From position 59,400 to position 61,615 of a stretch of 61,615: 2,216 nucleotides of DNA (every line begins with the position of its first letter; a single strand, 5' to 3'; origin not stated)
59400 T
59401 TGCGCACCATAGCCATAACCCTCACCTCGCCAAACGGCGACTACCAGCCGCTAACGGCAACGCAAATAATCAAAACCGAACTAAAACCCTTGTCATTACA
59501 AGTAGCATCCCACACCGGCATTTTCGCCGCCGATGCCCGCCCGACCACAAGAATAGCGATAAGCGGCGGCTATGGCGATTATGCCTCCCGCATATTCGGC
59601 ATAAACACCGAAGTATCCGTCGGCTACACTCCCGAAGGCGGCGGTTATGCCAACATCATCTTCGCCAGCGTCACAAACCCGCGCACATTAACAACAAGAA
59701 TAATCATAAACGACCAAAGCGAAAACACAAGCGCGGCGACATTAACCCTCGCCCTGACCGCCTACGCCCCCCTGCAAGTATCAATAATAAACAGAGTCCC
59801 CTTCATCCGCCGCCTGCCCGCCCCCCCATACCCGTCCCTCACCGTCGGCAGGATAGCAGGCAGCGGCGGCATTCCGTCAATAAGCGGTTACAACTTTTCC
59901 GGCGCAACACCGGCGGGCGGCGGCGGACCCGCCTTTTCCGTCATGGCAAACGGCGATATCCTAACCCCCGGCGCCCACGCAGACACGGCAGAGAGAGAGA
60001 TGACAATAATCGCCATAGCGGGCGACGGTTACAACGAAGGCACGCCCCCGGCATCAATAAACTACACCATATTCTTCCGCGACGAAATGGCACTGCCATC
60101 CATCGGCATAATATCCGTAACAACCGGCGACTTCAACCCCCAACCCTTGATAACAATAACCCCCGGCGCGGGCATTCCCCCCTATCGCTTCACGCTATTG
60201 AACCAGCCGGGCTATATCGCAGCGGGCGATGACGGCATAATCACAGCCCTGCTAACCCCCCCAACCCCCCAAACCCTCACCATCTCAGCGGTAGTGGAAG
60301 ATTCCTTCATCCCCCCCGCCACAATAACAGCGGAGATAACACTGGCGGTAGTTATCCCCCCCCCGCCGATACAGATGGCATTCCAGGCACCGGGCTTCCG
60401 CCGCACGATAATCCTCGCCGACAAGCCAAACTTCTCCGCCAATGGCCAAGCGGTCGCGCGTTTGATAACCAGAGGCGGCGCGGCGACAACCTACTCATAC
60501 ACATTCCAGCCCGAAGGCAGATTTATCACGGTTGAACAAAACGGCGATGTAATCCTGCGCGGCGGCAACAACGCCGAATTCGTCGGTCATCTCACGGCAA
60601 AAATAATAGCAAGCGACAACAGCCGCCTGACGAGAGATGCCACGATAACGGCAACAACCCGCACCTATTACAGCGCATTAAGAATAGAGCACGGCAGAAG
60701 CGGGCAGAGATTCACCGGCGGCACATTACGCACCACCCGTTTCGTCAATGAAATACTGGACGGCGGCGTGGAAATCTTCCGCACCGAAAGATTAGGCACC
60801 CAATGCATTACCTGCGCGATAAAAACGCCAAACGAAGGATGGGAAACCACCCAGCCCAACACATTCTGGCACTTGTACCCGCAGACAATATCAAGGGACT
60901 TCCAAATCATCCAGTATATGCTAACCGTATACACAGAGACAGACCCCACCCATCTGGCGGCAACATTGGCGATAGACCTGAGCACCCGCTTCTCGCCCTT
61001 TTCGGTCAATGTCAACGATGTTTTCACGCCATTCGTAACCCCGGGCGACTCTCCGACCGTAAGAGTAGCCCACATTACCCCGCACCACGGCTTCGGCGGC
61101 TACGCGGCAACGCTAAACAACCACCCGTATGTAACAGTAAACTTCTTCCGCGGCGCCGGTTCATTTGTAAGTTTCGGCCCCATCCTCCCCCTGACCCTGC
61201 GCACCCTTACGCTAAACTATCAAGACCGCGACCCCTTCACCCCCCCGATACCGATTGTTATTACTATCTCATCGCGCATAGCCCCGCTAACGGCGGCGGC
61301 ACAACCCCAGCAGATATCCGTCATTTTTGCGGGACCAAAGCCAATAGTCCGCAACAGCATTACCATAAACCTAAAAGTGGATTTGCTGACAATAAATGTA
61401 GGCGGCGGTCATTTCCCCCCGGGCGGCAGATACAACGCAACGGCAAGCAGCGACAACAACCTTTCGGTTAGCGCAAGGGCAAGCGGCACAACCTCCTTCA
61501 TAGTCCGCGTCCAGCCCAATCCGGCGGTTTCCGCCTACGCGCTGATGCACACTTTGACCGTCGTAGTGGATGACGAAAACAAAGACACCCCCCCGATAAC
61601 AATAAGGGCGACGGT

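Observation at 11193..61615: One uninterrupted >50.4-kb ORF (>16,807 codons) occupies 82% of the window and is absent from the ORF track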

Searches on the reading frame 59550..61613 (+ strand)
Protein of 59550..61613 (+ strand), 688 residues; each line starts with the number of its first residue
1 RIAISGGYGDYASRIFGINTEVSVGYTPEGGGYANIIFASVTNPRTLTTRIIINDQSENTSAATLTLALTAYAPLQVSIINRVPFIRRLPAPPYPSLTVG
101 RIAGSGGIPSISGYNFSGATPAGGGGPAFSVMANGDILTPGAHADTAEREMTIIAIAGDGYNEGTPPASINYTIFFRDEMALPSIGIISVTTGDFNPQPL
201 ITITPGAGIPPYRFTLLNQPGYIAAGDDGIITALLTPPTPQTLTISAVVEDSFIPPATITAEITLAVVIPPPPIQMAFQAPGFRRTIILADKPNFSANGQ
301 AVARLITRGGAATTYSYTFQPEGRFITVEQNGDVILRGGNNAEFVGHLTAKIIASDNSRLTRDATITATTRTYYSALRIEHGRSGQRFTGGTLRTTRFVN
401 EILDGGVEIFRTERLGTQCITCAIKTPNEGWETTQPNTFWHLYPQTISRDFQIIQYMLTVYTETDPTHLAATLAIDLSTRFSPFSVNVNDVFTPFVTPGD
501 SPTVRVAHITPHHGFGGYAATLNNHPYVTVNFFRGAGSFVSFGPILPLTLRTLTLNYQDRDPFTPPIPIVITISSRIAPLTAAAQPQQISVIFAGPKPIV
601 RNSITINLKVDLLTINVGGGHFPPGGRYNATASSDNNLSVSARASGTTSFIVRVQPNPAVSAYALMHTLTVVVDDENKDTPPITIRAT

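Call 94: find_related_loci(query=A3, collection=metagenome_contigs, flank=10000)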
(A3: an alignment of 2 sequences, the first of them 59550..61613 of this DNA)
Query A3 (688 aa) in metagenome_contigs; peptide patterns used: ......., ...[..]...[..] (x = any residue, [..] = any of these).
554 stretches matched a pattern, but none encodes a relative of the query by tblastn (E <= 1e-3).
